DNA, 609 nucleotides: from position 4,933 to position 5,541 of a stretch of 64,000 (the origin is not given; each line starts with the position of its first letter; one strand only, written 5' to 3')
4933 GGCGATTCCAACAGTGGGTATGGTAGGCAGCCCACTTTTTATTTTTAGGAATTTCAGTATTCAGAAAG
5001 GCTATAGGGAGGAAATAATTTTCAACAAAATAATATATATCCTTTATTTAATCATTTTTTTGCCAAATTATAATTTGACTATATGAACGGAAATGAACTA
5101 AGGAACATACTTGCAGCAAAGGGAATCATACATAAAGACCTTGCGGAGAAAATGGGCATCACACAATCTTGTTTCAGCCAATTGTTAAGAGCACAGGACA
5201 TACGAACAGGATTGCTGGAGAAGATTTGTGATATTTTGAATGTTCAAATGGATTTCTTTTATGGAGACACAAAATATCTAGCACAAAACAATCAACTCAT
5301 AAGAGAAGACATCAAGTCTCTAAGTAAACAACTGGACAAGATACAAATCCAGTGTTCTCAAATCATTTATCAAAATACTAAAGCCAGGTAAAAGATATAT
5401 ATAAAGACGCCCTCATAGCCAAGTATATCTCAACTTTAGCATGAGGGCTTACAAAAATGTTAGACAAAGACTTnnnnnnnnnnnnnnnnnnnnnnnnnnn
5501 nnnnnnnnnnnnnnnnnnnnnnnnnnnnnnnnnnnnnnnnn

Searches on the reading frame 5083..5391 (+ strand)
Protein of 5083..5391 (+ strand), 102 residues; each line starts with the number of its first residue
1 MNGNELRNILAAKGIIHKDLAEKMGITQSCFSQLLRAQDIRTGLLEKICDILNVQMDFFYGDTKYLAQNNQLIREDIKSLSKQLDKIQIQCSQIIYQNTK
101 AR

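Call 3: search_protein_families(library=pfam, proteins=[window:5083-5391:+], max_evalue=0.1)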
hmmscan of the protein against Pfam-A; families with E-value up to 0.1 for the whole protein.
window:5083-5391:+ (102 aa): 7 families
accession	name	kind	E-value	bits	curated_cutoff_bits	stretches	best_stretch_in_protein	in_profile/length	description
PF13443.12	HTH_26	-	4.1e-10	40.2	22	1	6-56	2-54/63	Cro/C1-type HTH DNA-binding domain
PF01381.28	HTH_3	-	4.9e-05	23.7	23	1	6-59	1-55/55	Helix-turn-helix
PF13560.12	HTH_31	-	0.0043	17.8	27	1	3-55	3-57/64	Helix-turn-helix domain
PF04967.18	HTH_10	-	0.0049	17.1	23.1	1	16-37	25-46/53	HTH DNA binding domain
PF13744.12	HTH_37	-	0.038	14.2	27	1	11-53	28-69/80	Helix-turn-helix domain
PF05531.17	NPV_P10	-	0.044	14.7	29.8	0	72-94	8-30/75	Nucleopolyhedrovirus P10 protein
PF23745.1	ANK_LRRK2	-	0.051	13.9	27.5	1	26-56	16-46/130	LRRK2 ANK repeat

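Call 5: search_protein_families(library=phrogs, proteins=[window:5083-5391:+], max_evalue=0.1)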
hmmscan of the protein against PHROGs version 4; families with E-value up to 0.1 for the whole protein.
window:5083-5391:+ (102 aa): 18 families
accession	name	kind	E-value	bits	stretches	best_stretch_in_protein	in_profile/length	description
phrog_2439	-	transcription regulation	9e-09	35.7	1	1-80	7-87/367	transcriptional regulator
phrog_3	-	transcription regulation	1.3e-08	36.1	1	1-77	88-166/430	transcriptional repressor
phrog_2967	-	transcription regulation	6.7e-07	30.1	1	5-91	14-101/225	transcriptional regulator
phrog_7241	-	transcription regulation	1.1e-05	26.5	1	12-57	72-118/122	transcriptional regulator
phrog_1373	-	transcription regulation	1.7e-05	25.9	1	6-76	68-139/166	transcriptional regulator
phrog_4779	-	transcription regulation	1.8e-05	26.2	1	1-89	2-84/98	transcriptional regulator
phrog_17740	-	unknown function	2.4e-05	25.1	1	1-37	3-39/62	-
phrog_8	-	transcription regulation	4.7e-05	24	1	3-81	78-150/346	transcriptional regulator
phrog_1468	-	transcription regulation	7.1e-05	23.4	1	5-57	11-63/67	transcriptional repressor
phrog_2339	-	DNA, RNA and nucleotide metabolism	0.0014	19.6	1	5-42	29-66/98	HTH DNA binding protein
phrog_1728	-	transcription regulation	0.0023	17.9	1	4-54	6-57/380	transcriptional regulator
phrog_2328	-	transcription regulation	0.0039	18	1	6-57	20-72/128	transcriptional repressor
phrog_38278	-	unknown function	0.0081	17.2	1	6-51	22-67/180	-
phrog_34939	-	unknown function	0.0085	16.7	1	9-75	17-85/280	-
phrog_34341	-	transcription regulation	0.018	16.3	0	46-94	45-93/122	transcriptional regulator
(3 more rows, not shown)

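Call 6: search_protein_families(library=ncbifam, proteins=[window:5083-5391:+], max_evalue=0.1)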
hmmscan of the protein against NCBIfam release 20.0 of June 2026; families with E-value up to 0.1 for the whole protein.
window:5083-5391:+ (102 aa): 12 families
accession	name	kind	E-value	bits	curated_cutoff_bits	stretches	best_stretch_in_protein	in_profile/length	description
NF041951.1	phage_RstR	subfamily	0.00029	21.1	80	1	5-94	6-99/108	RstR family transcriptional repressor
NF052239.1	antitox_spr1629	equivalog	0.0004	19.6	335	1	2-85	3-86/377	spr1629 family repressor/antitoxin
NF038310.1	lysogeny_AimR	equivalog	0.0016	17.6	70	1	6-53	1-49/365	AimR family lysis-lysogeny pheromone receptor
NF006015.0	PRK08154.1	subfamily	0.0021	17.3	204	1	3-96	32-127/314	anaerobic benzoate catabolism transcriptional regulator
NF000090.1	trans_reg_VanU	equivalog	0.0037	17.5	150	1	4-55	6-57/75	glycopeptide resistance transcriptional regulator VanU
NF041575.1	antitoxPezA_Strep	equivalog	0.0059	16.6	290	0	1-66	1-67/158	type II toxin-antitoxin system antitoxin PezA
NF009976.0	PRK13441.1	equivalog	0.0085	15.9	153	1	43-100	29-86/182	F0F1 ATP synthase subunit delta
NF041291.1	StbC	equivalog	0.018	15.4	100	1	46-92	2-48/122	plasmid stabilization protein StbC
NF047948.1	male_kill_WMK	equivalog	0.018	14.5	300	1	3-92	164-250/300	WO male-killing family protein Wmk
NF038139.1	Reg_Aceta_RamB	equivalog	0.018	13.7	700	1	3-74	4-78/465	acetate metabolism transcriptional regulator RamB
NF007271.0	PRK09726.1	equivalog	0.045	13.7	79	1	4-58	15-70/88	type II toxin-antitoxin system antitoxin HipB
NF010465.0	PRK13890.1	equivalog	0.088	12.9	96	1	8-60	12-65/121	conjugal transfer protein TrbA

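Call 7: search_protein_families(library=padloc, proteins=[window:5083-5391:+], max_evalue=0.1)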
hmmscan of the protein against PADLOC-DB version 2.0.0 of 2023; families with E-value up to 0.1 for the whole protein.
window:5083-5391:+ (102 aa): 19 families
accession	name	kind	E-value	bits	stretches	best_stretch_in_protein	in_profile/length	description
PDLC03947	RmrA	-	5.9e-07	26.6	1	4-85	14-96/383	-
PDLC04775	PDC-M69A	-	8.8e-07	27.4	1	3-73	9-80/113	-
PDLC02926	HTH_VI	-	2.3e-06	25.8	1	3-61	3-62/92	-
PDLC03954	RmrA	-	3.8e-05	20.8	1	2-90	11-101/380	-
PDLC03950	RmrA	-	0.00017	18.7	1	12-71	13-73/369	-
PDLC03944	RmrA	-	0.00062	16.9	1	2-88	7-95/384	-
PDLC04760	PDC-M64C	-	0.00079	17.8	1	6-48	31-74/93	-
PDLC03946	RmrA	-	0.00091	16.1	1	13-72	14-74/357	-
PDLC03949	RmrA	-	0.0013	15.7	1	13-76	14-79/363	-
PDLC03953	RmrA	-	0.0017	15.6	1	6-88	10-93/373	-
PDLC03955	RmrA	-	0.0018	15.6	1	13-64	32-84/371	-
PDLC03945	RmrA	-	0.0018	15.5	1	2-85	3-86/394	-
PDLC04759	PDC-M64B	-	0.0025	15.8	1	6-37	31-62/135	-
PDLC04758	PDC-M64B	-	0.0047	15.4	1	4-56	33-86/123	-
PDLC03951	RmrA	-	0.005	13.9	1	3-80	10-88/400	-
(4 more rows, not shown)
